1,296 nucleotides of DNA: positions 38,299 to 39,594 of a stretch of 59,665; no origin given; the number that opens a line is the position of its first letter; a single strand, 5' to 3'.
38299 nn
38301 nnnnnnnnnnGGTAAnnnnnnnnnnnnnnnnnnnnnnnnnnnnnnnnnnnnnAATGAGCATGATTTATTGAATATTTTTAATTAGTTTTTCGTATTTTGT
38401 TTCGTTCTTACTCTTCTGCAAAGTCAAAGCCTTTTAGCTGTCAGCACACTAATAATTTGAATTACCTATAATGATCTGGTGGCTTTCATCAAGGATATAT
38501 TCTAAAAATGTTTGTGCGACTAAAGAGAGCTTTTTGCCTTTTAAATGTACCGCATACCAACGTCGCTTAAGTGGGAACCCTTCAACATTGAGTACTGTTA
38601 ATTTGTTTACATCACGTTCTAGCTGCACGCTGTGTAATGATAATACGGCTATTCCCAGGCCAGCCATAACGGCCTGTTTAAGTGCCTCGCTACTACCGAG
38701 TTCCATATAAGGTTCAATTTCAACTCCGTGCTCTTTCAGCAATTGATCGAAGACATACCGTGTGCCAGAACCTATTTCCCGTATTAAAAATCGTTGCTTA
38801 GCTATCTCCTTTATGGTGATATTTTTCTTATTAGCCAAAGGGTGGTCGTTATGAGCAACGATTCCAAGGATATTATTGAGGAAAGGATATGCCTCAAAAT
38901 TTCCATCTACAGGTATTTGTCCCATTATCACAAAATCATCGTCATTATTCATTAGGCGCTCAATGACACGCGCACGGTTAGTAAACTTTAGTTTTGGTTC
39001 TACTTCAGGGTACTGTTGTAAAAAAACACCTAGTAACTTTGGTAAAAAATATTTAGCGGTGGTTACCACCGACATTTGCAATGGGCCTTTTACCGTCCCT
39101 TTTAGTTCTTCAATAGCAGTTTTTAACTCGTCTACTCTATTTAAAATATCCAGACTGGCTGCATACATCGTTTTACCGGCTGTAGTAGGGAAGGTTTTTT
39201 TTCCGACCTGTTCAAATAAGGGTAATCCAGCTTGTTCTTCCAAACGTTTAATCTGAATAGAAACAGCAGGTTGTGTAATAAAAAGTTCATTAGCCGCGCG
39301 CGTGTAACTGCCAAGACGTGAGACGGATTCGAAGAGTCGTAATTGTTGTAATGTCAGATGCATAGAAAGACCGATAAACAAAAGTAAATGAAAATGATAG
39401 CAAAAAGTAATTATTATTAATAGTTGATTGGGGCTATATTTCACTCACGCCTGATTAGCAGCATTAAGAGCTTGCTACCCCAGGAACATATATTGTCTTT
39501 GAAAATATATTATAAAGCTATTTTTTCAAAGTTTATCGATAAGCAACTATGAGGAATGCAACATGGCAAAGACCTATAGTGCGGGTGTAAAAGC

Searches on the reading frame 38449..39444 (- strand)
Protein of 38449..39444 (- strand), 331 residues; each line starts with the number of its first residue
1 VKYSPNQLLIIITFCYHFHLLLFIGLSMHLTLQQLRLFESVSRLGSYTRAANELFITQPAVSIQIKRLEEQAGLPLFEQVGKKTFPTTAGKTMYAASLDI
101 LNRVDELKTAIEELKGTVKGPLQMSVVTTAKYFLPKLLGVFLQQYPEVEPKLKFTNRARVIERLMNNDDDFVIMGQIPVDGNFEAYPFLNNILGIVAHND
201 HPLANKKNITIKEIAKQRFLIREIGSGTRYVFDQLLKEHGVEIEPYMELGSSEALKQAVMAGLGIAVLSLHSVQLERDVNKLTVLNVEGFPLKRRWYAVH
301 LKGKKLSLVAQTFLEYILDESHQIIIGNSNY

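Call 69: search_protein_families(library=pfam, proteins=[window:38449-39444:-], max_evalue=0.00001)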
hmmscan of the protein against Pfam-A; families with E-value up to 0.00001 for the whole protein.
window:38449-39444:- (331 aa): 3 families
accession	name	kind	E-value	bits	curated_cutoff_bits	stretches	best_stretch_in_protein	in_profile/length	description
PF03466.25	LysR_substrate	-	1e-48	165.9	28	1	117-320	3-207/209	LysR substrate binding domain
PF00126.33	HTH_1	-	2.7e-20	72.5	26.6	1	32-91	1-60/60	Bacterial regulatory helix-turn-helix protein, lysR family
PF12727.12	PBP_like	-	3.1e-06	26.9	27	1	207-274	81-155/193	PBP superfamily domain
